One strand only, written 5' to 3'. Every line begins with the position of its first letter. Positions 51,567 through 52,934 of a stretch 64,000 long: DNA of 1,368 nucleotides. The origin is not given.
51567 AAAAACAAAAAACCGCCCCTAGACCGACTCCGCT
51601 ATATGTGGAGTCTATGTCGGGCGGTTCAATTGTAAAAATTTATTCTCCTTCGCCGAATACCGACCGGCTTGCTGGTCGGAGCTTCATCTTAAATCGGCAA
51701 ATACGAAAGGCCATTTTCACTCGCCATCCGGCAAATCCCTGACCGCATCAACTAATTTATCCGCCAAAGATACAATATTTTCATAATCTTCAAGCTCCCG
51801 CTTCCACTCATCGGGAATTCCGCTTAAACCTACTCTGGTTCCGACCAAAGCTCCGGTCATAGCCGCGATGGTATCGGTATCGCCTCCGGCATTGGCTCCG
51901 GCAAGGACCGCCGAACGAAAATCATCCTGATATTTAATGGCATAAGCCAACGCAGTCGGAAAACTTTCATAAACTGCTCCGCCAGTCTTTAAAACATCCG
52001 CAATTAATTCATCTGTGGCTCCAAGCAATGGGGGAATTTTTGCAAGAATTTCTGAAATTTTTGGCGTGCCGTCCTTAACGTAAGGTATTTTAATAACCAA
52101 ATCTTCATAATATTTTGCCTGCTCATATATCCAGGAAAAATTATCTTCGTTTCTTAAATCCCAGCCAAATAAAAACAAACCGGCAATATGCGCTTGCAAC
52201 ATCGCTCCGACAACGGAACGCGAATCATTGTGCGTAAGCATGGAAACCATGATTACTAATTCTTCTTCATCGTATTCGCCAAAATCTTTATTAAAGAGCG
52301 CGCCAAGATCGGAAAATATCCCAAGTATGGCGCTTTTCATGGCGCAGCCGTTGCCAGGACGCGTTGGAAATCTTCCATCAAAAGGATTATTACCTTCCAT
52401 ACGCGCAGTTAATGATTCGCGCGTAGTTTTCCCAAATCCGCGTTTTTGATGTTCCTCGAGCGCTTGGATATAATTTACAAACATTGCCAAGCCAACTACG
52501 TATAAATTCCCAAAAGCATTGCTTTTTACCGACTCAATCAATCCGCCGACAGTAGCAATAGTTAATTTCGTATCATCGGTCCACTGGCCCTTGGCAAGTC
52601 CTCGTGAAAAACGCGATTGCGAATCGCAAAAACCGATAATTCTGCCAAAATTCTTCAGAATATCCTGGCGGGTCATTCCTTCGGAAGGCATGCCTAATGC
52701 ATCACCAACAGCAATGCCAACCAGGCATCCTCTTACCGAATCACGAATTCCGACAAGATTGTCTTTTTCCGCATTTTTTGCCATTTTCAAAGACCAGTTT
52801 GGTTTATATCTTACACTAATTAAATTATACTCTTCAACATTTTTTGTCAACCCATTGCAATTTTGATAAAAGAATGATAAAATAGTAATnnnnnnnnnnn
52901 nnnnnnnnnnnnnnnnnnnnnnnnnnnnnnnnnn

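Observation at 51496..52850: Twin consensus promoters with an identical 19-nt initial transcribed sequence drive the NAD operon and the ARH gene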

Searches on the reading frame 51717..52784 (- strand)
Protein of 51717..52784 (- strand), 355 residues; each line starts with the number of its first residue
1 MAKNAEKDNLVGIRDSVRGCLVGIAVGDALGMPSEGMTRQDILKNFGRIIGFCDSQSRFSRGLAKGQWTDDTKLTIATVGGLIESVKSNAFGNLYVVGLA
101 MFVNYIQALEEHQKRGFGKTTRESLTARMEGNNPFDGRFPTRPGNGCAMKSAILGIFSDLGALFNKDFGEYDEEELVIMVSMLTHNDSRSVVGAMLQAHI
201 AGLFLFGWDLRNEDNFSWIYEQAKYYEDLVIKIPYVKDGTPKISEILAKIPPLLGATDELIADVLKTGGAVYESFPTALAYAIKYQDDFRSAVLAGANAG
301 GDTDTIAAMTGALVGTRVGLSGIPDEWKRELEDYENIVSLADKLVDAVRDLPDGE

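Call 8: search_protein_families(library=pfam, proteins=[window:51717-52784:-])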
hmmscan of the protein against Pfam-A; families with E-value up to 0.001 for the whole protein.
window:51717-52784:- (355 aa): 1 family
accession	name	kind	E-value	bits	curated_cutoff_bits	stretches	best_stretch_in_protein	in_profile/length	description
PF03747.19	ADP_ribosyl_GH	-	1.7e-56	192.4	26.2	1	19-326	1-287/287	ADP-ribosylglycohydrolase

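Call 16: find_homologous_proteins(query=window:51717-52784:-)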
Query window:51717-52784:- (355 aa): 1392 proteins with E <= 0.001 among 8000 candidates; the best 120 are listed.
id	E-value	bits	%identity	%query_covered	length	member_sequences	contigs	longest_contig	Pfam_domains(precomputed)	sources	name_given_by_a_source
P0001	5.8e-235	797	100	100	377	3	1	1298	PF03747.20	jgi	-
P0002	2.3e-196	670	83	99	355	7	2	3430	PF03747.20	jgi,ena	-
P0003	1.6e-132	460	63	95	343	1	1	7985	PF03747.20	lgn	-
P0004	2.3e-107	377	56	94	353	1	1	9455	PF03747.20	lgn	-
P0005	1.6e-101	358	52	97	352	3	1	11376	PF03747.20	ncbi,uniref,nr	ncbi:MAG: hypothetical protein A3C16_00240 [Candidatus Sungbacteria bacterium RIFCSPHIGHO2_02_FULL_5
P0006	5.2e-96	340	50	95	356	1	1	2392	PF03747.20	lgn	-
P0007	1.1e-92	329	52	91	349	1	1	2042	PF03747.20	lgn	-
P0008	1.9e-92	328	50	98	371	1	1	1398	PF03747.20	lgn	-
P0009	4.2e-92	327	51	94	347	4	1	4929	PF03747.20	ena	-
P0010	1.3e-91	325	49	95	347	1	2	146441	PF03747.20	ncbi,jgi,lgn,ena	-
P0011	4.5e-89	317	49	95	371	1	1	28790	PF03747.20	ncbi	-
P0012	1.8e-86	308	49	93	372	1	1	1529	PF03747.20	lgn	-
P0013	5.3e-82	294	45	96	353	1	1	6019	PF03747.20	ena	-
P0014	1.0e-32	132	35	96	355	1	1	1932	PF03747.20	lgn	-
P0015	3.0e-31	127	36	92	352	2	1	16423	PF03747.20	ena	-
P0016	4.9e-29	120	30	97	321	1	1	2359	PF03747.20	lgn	-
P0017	2.0e-27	114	30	94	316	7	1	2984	PF03747.20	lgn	-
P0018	3.6e-27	113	34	95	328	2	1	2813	PF03747.20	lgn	-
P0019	9.2e-27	112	31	93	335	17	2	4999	PF03747.20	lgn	-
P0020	1.0e-25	109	30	94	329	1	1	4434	PF03747.20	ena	-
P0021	3.1e-25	107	29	95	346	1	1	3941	PF03747.20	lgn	-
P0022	3.5e-25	107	32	92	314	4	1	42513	PF03747.20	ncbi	-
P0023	6.2e-25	106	31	92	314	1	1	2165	PF03747.20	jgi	jgi:ADP-ribosylglycohydrolase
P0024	2.6e-24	104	29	96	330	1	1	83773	PF03747.20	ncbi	-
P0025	4.8e-23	100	31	91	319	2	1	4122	PF03747.20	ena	-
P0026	6.3e-23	100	32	98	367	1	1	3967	PF03747.20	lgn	-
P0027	6.6e-23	99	31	93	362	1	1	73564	PF03747.20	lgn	-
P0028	7.1e-23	99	29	94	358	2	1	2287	PF03747.20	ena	-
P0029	7.4e-23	99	29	93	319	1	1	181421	PF03747.20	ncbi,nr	ncbi:MAG: ADP-ribosylglycohydrolase family protein [Candidatus Saganbacteria bacterium]|nr:ADP-ribos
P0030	7.5e-23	99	30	94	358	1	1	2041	PF03747.20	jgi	jgi:ADP-ribosylglycohydrolase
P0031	7.7e-23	99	32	94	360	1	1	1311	PF03747.20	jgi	jgi:ADP-ribosylglycohydrolase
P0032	7.9e-23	99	29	94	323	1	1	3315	PF03747.20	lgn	-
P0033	9.8e-23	99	30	89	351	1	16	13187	PF03747.20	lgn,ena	-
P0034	1.3e-22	98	31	94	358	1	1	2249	PF03747.20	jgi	jgi:ADP-ribosylglycohydrolase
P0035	1.5e-22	98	30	91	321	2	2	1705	PF03747.20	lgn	-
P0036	1.6e-22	98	29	94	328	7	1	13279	PF03747.20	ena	-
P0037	2.1e-22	98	29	95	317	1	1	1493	PF03747.20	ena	-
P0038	2.1e-22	98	30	94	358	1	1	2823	PF03747.20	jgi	jgi:ADP-ribosyl-[dinitrogen reductase] hydrolase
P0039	2.9e-22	97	30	93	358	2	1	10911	PF03747.20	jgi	jgi:ADP-ribosylglycohydrolase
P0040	3.1e-22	97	30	93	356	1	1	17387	PF03747.20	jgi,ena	-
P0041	3.4e-22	97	30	94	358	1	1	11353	PF03747.20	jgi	jgi:ADP-ribosylglycohydrolase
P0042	3.7e-22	97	29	94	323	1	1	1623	PF03747.20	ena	-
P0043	4.9e-22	97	30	94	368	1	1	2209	PF03747.20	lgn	-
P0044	5.2e-22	96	30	95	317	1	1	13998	PF03747.20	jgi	-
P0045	7.7e-22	96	31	94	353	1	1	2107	PF03747.20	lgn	-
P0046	8.6e-22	96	30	92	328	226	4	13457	PF03747.20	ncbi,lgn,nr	ncbi:TPA: ADP-ribosylglycohydrolase family protein [Staphylococcus aureus]|nr:ADP-ribosylglycohydrol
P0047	9.1e-22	96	31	95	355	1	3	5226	PF03747.20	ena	-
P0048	1.4e-21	95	31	93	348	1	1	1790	PF03747.20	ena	-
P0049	1.4e-21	95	31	95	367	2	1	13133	PF03747.20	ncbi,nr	ncbi:MAG: ADP-ribosylglycohydrolase family protein [Fibrella sp.]|nr:ADP-ribosylglycohydrolase famil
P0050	1.7e-21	95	28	94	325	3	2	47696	PF03747.20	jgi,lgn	-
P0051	1.7e-21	95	29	94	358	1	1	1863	PF03747.20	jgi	jgi:ADP-ribosyl-[dinitrogen reductase] hydrolase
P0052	1.7e-21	95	33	92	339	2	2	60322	PF03747.20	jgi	jgi:ADP-ribosylglycohydrolase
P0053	1.8e-21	95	30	95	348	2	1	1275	PF03747.20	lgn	-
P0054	2.1e-21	95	30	95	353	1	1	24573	PF03747.20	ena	-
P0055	2.1e-21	94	29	94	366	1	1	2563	PF03747.20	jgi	jgi:ADP-ribosyl-[dinitrogen reductase] hydrolase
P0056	2.5e-21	94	41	23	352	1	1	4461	PF03747.20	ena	-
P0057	3.2e-21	94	31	94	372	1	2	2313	PF03747.20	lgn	-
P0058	3.8e-21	94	31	92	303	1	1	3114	PF03747.20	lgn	-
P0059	4.0e-21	94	28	94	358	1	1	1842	PF03747.20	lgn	-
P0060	4.5e-21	93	26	97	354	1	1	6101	PF03747.20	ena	-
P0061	5.3e-21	93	30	90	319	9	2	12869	PF03747.20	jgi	-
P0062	5.6e-21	93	32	91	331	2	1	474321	PF03747.20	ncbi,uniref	ncbi:ADP-ribosylglycohydrolase family protein [Metabacillus dongyingensis]|uniref:ADP-ribosylglycohy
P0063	6.7e-21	93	31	93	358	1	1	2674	PF03747.20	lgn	-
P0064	8.3e-21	93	33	93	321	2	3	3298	PF03747.20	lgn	-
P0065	9.2e-21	92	29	94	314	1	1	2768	PF03747.20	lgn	-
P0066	1.1e-20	92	31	93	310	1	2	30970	PF03747.20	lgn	-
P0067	1.2e-20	92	32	91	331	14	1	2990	PF03747.20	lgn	-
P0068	1.2e-20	92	31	94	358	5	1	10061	PF03747.20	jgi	jgi:ADP-ribosylglycohydrolase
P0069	1.3e-20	92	33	94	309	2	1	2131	PF03747.20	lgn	-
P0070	1.4e-20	92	31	93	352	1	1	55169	PF03747.20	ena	-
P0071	1.4e-20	92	29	91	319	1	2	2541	PF03747.20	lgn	-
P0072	1.5e-20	92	27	96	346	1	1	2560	PF03747.20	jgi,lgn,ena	-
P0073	1.5e-20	92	30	94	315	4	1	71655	PF03747.20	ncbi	-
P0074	1.6e-20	92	31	96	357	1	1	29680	PF03747.20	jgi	jgi:ADP-ribosylglycohydrolase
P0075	1.8e-20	91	27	95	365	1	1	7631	PF03747.20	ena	-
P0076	1.9e-20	91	31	94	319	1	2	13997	PF03747.20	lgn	-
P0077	1.9e-20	91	29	93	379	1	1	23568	PF03747.20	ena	-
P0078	2.1e-20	91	30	94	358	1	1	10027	PF03747.20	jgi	jgi:ADP-ribosylglycohydrolase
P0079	2.2e-20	91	31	94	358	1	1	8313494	PF03747.20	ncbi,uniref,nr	ncbi:ADP-ribosylglycohydrolase family protein [Gemmata sp. G18]|uniref:ADP-ribosylglycohydrolase fam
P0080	2.3e-20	91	32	94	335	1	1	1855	PF03747.20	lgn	-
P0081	2.4e-20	91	30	97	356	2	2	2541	PF03747.20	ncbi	-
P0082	2.5e-20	91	29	95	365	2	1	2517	PF03747.20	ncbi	-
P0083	2.6e-20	91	28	91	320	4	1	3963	PF03747.20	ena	-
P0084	3.2e-20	91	29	95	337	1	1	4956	PF03747.20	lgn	-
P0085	3.3e-20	91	29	94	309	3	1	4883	PF03747.20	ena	-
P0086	3.3e-20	91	31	93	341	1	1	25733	PF03747.20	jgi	-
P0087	3.8e-20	90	30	89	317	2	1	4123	PF03747.20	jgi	jgi:ADP-ribosylglycohydrolase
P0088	3.9e-20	90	28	94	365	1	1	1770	PF03747.20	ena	-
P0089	4.6e-20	90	30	95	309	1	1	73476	PF03747.20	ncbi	-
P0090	5.2e-20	90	31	94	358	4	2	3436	PF03747.20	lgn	-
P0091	5.3e-20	90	31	93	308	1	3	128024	PF03747.20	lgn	-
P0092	5.7e-20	90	29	95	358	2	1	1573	PF03747.20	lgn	-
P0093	6.0e-20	90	28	91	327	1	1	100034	PF03747.20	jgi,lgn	jgi:ADP-ribosyl-[dinitrogen reductase] hydrolase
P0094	6.6e-20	90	25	99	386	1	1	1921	PF03747.20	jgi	jgi:ADP-ribosylglycohydrolase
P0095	6.7e-20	90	33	96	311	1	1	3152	PF03747.20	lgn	-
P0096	7.3e-20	89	33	93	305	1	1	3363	PF03747.20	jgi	jgi:ADP-ribosyl-[dinitrogen reductase] hydrolase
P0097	7.8e-20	89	29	94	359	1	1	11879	PF03747.20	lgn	-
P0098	8.1e-20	89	31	94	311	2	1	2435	PF03747.20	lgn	-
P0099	8.1e-20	89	29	96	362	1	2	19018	PF03747.20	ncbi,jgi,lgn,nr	ncbi:MAG TPA: ADP-ribosylglycohydrolase family protein [Chthoniobacteraceae bacterium]|jgi:ADP-ribos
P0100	9.8e-20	89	29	92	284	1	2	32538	PF03747.20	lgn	-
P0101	1.1e-19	89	30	94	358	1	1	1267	PF03747.20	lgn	-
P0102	1.2e-19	89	29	90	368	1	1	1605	PF03747.20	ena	-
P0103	1.2e-19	89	28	93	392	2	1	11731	PF03747.20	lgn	-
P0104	1.4e-19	88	31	96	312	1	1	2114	PF03747.20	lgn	-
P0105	1.4e-19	88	27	94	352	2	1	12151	PF03747.20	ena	-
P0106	1.5e-19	88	29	95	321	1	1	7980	PF03747.20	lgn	-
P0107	1.5e-19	88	31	94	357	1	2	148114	PF03747.20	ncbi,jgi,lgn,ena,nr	ncbi:MAG TPA: ADP-ribosylglycohydrolase family protein [Verrucomicrobiae bacterium]|nr:ADP-ribosylgl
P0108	1.5e-19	88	28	95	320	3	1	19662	PF03747.20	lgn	-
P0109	1.9e-19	88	29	93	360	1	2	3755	PF03747.20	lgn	-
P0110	1.9e-19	88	28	93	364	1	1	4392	PF03747.20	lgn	-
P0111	1.9e-19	88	31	94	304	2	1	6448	PF03747.20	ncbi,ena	-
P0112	2.2e-19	88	32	94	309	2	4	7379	PF03747.20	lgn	-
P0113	2.2e-19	88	30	94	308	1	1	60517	PF03747.20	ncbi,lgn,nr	ncbi:MAG TPA: ADP-ribosylglycohydrolase family protein [Acidimicrobiia bacterium]|nr:ADP-ribosylglyc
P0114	2.2e-19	88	30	93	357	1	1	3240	PF03747.20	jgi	jgi:ADP-ribosyl-[dinitrogen reductase] hydrolase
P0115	2.8e-19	88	32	96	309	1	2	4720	PF03747.20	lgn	-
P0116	3.1e-19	87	28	94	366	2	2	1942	PF03747.20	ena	-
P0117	3.1e-19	87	28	93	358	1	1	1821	PF03747.20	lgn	-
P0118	3.3e-19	87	28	93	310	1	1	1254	PF03747.20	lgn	-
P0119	3.3e-19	87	46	21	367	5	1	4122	PF03747.20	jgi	jgi:ADP-ribosylglycohydrolase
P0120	3.3e-19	87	29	95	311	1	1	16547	PF03747.20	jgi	-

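Call 17: find_encoding_contigs(protein=P0002, flank=10000, max_places=3)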
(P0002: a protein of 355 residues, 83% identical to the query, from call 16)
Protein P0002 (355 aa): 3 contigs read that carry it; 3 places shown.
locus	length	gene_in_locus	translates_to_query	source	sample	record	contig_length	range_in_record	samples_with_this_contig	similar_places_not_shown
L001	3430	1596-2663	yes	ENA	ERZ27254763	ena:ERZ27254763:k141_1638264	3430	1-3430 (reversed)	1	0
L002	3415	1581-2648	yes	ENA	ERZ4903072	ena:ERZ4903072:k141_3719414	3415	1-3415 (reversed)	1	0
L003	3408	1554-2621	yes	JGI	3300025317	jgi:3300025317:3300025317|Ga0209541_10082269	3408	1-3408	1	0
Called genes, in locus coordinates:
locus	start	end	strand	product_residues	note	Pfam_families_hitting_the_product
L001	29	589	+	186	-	-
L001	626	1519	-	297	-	PF01513:NAD_kinase, PF20143:NAD_kinase_C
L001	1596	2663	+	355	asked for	PF03747:ADP_ribosyl_GH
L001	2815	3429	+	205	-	?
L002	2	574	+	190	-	?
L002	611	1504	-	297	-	PF01513:NAD_kinase, PF20143:NAD_kinase_C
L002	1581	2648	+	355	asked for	PF03747:ADP_ribosyl_GH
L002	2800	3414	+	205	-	?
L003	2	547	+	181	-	?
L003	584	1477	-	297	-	PF01513:NAD_kinase, PF20143:NAD_kinase_C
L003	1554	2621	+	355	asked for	PF03747:ADP_ribosyl_GH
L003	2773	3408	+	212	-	?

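Call 18: find_encoding_contigs(protein=P0003, flank=10000, max_places=3)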
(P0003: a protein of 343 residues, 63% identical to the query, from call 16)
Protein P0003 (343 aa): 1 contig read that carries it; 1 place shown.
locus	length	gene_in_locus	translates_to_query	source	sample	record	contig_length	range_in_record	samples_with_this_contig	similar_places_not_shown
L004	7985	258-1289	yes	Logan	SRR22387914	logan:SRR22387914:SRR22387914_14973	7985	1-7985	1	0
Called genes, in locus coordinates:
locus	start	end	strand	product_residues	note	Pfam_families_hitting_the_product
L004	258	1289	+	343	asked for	PF03747:ADP_ribosyl_GH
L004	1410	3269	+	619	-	PF01266:DAO, PF06039:Mqo, PF13738:Pyr_redox_3 (faint)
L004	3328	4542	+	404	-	PF02445:NadA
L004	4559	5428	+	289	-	PF02749:QRPTase_N, PF01729:QRPTase_C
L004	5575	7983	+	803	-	?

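Call 19: find_encoding_contigs(protein=P0004, flank=10000, max_places=3)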
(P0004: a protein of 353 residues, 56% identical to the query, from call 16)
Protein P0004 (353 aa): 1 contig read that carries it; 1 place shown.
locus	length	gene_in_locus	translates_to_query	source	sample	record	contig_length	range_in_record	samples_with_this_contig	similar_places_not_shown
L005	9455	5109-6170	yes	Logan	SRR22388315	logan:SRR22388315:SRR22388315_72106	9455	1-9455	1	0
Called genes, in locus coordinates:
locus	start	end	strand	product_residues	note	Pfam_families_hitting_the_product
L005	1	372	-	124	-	?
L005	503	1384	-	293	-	PF04055:Radical_SAM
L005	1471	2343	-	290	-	PF01513:NAD_kinase, PF20143:NAD_kinase_C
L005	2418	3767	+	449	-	-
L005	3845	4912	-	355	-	PF01368:DHH (weak), PF02272:DHHA1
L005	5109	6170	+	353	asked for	PF03747:ADP_ribosyl_GH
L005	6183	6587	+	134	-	-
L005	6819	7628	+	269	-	-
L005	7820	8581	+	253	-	-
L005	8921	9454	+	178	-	?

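Call 20: find_encoding_contigs(protein=P0005, flank=10000, max_places=3)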
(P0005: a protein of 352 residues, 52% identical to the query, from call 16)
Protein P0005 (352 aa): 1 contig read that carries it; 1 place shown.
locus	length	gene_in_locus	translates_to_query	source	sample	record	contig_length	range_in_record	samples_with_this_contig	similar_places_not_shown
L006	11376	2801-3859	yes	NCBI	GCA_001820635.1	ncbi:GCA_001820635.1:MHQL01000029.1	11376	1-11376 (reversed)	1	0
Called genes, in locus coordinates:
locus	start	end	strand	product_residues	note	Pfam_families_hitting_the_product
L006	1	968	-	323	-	PF15891:Nuc_deoxyri_tr2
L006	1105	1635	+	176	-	PF10263:SprT-like (weak)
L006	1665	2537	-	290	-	PF01513:NAD_kinase, PF20143:NAD_kinase_C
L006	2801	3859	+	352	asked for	PF03747:ADP_ribosyl_GH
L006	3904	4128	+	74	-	-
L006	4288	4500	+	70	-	-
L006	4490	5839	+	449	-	PF01266:DAO, PF06039:Mqo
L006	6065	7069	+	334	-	PF02445:NadA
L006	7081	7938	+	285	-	PF02749:QRPTase_N (weak), PF01729:QRPTase_C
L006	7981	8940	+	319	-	-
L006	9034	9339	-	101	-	-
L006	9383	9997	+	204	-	PF01467:CTP_transf_like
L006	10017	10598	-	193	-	-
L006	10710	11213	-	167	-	-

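Call 48: find_related_loci(query=A2, collection=metagenome_contigs, flank=3000)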
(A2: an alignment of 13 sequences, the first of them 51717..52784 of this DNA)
Query A2 (355 aa) in metagenome_contigs; peptide patterns used: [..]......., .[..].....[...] (x = any residue, [..] = any of these).
599 stretches matched a pattern (row limit reached: there are more); 384 encode a relative of the query (tblastn E <= 1e-3); the best 80 are kept; 79 distinct loci.
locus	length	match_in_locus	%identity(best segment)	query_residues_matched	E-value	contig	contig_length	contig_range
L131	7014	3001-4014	52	6-348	3e-109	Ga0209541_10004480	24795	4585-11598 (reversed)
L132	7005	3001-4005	49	13-349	2e-96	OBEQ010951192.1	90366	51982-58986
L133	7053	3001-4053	32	15-352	4e-38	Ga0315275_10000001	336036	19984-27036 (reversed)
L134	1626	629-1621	33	13-340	2e-37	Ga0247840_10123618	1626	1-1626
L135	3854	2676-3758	32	13-355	5e-34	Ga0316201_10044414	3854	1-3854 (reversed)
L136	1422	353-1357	31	19-345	9e-35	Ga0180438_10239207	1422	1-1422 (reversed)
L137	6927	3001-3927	30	15-351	5e-33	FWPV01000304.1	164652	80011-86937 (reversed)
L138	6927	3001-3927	30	15-351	5e-33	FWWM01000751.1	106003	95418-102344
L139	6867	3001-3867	29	18-344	2e-32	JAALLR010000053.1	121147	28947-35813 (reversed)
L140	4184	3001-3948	34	13-346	4e-32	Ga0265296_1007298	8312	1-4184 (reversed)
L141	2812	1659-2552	30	13-348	7e-32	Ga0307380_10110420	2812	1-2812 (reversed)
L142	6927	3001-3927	30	19-344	4e-31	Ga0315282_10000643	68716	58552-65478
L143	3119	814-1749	29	13-352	3e-31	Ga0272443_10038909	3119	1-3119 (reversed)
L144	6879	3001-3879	30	14-344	7e-31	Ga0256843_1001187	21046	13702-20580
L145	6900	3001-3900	31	15-344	2e-30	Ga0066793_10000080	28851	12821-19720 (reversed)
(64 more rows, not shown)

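Call 50: find_encoding_contigs(protein=P0010, flank=10000, max_places=1)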
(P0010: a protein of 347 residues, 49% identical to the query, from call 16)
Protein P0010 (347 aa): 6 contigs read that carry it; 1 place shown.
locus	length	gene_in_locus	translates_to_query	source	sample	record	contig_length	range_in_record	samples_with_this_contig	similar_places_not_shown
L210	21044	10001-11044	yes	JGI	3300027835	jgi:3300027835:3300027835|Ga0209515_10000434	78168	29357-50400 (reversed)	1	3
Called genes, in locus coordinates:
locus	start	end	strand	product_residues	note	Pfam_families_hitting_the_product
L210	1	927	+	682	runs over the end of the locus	PF00795:CN_hydrolase, PF02540:NAD_synthase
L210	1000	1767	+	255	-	PF12705:PDDEXK_1 (weak)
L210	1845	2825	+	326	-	PF01068:DNA_ligase_A_M, PF04679:DNA_ligase_A_C (faint)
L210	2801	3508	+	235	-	PF00857:Isochorismatase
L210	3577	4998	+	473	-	PF04095:NAPRTase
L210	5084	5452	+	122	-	-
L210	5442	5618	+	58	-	-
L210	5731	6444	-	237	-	-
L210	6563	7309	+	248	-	PF01978:TrmB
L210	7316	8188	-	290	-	PF01513:NAD_kinase, PF20143:NAD_kinase_C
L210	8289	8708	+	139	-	-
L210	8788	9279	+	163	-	PF01467:CTP_transf_like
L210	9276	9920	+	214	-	-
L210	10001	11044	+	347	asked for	PF03747:ADP_ribosyl_GH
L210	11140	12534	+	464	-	PF01266:DAO, PF06039:Mqo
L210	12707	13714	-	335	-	PF12706:Lactamase_B_2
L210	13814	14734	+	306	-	PF01435:Peptidase_M48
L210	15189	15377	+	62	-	-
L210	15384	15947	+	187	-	-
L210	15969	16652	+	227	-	PF18734:HEPN_AbiU2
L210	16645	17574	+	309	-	PF18928:DUF5677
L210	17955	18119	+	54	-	-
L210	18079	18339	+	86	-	-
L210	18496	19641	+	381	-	PF03703:bPH_2, PF24649:DUF7642 (weak)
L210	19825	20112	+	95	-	PF13376:OmdA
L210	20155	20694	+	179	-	PF01243:PNPOx_N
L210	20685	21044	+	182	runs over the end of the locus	PF00300:His_Phos_1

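Call 51: find_encoding_contigs(protein=P0011, flank=10000, max_places=1)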
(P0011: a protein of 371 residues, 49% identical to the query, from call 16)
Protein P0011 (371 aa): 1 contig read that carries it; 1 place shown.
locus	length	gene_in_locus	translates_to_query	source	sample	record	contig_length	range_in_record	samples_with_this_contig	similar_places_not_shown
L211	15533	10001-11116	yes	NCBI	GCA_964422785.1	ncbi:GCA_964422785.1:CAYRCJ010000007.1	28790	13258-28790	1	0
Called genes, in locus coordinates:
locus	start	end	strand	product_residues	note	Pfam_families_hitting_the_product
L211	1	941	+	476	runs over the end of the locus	PF00270:DEAD (faint), PF13638:PIN_4, PF02562:PhoH, PF13604:AAA_30 (faint)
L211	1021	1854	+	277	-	PF12705:PDDEXK_1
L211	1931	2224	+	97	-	PF01329:Pterin_4a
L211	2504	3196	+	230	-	PF00293:NUDIX, PF19368:WHD_AraR, PF21906:WHD_NrtR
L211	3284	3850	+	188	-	PF00857:Isochorismatase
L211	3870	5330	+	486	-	PF04095:NAPRTase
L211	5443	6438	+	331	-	PF13793:Pribosyltran_N, PF00156:Pribosyltran (weak), PF14572:Pribosyl_synth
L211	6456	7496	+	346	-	PF01068:DNA_ligase_A_M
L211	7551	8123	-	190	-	PF00293:NUDIX (weak)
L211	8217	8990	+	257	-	PF15891:Nuc_deoxyri_tr2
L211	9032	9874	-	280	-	PF01513:NAD_kinase, PF20143:NAD_kinase_C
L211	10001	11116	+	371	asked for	PF03747:ADP_ribosyl_GH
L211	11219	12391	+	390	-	PF02445:NadA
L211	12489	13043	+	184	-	-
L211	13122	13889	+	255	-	-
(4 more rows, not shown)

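Call 52: find_encoding_contigs(protein=P0013, flank=10000, max_places=1)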
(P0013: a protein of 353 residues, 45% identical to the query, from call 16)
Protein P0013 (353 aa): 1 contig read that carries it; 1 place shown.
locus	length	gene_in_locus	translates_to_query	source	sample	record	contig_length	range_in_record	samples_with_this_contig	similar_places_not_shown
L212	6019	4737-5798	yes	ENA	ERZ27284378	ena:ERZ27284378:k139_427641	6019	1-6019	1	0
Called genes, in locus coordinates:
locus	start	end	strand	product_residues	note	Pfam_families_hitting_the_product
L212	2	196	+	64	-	?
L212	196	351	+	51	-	-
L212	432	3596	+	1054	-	PF13671:AAA_33, PF00149:Metallophos, PF09511:RNA_lig_T4_1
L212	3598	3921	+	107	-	-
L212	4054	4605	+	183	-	-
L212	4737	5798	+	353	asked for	PF03747:ADP_ribosyl_GH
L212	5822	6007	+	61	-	-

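Call 53: find_encoding_contigs(protein=P0009, flank=10000, max_places=1)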
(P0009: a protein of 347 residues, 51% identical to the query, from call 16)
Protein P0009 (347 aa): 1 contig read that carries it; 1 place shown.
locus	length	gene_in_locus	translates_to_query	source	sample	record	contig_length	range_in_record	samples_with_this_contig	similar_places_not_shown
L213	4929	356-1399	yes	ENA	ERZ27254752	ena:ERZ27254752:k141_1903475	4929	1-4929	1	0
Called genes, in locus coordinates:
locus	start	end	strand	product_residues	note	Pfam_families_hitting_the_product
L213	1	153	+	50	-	?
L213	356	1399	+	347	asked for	PF03747:ADP_ribosyl_GH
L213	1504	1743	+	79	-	-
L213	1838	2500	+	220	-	-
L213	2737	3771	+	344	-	PF02547:Queuosine_synth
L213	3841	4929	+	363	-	?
